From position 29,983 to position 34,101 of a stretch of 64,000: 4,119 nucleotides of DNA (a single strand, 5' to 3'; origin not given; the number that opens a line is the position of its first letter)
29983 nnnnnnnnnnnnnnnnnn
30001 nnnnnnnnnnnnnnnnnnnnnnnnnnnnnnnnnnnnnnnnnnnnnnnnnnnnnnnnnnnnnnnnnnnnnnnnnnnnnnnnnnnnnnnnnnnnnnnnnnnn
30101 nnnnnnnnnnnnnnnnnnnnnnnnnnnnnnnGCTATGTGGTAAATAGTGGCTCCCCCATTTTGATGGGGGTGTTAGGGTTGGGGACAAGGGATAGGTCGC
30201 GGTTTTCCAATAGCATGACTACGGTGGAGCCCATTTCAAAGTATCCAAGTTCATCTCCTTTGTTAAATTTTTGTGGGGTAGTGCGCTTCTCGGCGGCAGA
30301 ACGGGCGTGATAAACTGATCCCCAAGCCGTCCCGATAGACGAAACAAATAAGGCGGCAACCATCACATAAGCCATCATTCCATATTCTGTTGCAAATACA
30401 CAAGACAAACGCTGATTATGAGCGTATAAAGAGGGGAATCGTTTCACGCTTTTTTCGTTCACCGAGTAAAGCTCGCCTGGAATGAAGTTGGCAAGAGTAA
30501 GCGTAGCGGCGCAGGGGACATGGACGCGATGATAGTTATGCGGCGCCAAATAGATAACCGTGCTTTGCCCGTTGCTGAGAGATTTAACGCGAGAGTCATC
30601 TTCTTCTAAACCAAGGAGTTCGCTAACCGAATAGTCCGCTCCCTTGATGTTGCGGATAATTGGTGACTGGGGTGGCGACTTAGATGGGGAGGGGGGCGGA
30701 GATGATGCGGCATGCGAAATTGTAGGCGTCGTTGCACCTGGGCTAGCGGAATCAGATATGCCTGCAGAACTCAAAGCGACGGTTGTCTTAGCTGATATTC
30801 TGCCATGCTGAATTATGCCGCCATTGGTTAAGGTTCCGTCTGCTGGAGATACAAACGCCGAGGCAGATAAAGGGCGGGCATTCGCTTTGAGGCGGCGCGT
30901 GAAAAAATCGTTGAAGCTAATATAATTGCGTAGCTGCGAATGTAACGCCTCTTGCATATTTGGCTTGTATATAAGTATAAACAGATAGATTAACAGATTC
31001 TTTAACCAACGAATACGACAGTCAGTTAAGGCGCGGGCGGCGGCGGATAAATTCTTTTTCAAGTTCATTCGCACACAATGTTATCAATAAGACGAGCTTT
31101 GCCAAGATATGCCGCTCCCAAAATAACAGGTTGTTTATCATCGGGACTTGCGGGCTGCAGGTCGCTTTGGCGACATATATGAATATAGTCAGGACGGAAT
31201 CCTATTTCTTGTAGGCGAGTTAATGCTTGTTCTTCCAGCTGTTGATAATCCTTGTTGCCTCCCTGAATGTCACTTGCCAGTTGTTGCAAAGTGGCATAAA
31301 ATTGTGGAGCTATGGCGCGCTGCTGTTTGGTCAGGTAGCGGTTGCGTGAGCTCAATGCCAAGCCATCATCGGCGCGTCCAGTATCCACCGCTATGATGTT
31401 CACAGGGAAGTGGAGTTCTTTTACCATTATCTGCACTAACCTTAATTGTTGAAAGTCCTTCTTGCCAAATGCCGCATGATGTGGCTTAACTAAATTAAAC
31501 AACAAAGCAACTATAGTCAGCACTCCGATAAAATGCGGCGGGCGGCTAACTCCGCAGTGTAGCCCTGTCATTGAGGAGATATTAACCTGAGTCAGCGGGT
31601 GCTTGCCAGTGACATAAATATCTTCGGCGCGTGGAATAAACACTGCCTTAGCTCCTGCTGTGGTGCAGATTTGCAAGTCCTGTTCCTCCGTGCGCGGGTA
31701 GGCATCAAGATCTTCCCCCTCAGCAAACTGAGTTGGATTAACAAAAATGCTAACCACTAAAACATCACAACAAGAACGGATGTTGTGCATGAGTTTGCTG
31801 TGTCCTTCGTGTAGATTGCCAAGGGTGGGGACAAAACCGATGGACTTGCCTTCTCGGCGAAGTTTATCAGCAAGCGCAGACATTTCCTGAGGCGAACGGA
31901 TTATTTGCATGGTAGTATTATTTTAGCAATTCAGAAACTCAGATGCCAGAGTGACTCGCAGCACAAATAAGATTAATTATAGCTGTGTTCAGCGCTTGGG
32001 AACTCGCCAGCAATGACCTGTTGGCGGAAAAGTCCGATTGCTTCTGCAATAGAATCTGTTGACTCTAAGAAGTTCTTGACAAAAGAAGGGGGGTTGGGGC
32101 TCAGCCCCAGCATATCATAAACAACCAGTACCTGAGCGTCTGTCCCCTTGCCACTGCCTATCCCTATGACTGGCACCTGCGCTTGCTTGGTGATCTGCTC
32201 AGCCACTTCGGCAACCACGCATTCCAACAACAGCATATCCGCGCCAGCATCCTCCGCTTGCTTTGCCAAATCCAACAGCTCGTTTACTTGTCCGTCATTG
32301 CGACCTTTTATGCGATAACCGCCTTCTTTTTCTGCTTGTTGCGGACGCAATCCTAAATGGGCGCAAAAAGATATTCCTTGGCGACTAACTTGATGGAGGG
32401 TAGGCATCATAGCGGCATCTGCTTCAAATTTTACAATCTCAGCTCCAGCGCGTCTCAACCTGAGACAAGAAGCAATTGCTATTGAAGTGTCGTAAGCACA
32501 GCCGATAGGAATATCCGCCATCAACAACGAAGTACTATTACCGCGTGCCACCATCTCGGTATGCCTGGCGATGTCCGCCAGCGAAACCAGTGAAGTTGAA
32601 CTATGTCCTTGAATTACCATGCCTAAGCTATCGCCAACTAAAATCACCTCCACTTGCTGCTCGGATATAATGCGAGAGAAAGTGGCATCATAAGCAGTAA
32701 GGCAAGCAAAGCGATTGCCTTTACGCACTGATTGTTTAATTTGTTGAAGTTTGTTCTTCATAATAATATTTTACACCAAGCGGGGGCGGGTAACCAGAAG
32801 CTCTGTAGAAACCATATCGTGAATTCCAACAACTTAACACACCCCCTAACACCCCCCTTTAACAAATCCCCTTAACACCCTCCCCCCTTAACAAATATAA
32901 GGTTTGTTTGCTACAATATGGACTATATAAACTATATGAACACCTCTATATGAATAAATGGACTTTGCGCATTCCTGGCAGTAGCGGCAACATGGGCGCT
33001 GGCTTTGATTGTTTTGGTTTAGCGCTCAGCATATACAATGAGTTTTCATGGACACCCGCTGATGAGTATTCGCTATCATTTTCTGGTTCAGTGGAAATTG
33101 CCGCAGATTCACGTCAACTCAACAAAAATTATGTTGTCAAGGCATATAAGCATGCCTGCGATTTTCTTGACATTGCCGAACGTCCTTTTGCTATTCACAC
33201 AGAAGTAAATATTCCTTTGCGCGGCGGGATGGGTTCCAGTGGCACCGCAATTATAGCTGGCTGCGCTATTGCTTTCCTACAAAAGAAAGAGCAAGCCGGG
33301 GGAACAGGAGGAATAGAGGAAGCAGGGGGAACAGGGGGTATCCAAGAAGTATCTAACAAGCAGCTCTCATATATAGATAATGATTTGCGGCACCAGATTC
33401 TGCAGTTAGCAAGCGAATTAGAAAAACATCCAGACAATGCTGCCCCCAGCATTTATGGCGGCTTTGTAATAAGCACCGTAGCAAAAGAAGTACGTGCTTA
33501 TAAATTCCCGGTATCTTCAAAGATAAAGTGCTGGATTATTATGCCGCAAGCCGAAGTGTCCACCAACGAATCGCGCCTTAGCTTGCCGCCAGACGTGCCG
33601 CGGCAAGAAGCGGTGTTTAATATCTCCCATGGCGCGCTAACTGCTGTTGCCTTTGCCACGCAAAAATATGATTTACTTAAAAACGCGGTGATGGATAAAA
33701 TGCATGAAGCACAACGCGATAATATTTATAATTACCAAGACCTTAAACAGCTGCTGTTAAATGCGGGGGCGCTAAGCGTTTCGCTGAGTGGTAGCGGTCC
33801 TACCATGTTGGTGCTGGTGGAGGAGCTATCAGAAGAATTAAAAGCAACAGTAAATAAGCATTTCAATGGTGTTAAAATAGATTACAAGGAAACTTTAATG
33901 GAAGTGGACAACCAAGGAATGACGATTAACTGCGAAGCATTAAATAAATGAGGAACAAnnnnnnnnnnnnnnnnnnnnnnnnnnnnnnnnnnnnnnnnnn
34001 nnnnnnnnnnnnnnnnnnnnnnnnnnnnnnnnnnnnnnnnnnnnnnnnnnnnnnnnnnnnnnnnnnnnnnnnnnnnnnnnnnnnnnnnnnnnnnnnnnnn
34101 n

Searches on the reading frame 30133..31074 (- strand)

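Call 31: search_protein_families(library=pfam, proteins=[window:30133-31074:-], max_evalue=0.00001)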
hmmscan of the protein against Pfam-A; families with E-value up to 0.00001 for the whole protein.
window:30133-31074:- (313 aa): 1 family
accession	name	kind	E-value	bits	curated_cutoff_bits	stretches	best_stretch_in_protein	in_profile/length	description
PF02666.20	PS_Dcarbxylase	-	7e-48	163.4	22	1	54-311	1-197/198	Phosphatidylserine decarboxylase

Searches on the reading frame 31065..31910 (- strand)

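Call 31: search_protein_families(library=pfam, proteins=[window:31065-31910:-], max_evalue=0.00001)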
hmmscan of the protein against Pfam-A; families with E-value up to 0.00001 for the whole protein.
window:31065-31910:- (281 aa): 1 family
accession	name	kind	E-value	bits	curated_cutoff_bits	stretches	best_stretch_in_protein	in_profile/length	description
PF02569.21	Pantoate_ligase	-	1.8e-94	316.3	20.7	1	2-279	1-268/268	Pantoate-beta-alanine ligase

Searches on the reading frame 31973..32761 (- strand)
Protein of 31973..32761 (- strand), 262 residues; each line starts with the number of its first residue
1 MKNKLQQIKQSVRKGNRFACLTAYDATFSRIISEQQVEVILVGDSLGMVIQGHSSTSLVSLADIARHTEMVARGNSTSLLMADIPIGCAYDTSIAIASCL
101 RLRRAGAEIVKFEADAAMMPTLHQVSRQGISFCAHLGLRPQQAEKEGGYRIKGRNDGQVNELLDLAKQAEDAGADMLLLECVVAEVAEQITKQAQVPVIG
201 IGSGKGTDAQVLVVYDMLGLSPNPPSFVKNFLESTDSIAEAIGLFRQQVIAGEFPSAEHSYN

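Call 31: search_protein_families(library=pfam, proteins=[window:31973-32761:-], max_evalue=0.00001)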
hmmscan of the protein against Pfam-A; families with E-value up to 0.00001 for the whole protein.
window:31973-32761:- (262 aa): 2 families
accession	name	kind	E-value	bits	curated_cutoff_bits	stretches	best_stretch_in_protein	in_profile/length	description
PF02548.21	Pantoate_transf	-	4.4e-81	272.6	28.7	1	3-256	2-258/259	Ketopantoate hydroxymethyltransferase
PF01177.27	Asp_Glu_race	-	3.5e-08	33.9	31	1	140-203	36-98/211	Asp/Glu/Hydantoin racemase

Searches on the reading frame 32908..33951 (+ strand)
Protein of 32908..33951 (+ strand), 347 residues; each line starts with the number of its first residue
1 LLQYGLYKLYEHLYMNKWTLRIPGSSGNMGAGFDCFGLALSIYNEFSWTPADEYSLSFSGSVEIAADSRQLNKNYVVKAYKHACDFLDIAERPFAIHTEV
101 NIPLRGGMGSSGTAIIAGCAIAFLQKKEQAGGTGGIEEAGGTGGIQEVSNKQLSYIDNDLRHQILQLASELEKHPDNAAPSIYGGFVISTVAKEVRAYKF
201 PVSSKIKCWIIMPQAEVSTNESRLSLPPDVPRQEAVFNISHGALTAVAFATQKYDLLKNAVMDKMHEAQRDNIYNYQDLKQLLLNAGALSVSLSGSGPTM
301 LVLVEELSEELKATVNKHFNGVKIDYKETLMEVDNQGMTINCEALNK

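Call 31: search_protein_families(library=pfam, proteins=[window:32908-33951:+], max_evalue=0.00001)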
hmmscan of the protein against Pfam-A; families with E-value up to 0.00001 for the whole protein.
window:32908-33951:+ (347 aa): 2 families
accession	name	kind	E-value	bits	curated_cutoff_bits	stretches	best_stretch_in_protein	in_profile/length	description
PF00288.32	GHMP_kinases_N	-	6e-10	39.6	22.3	0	74-120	1-44/87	GHMP kinases N terminal domain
PF08544.19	GHMP_kinases_C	-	7.4e-07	29.9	21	1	251-320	7-84/85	GHMP kinases C terminal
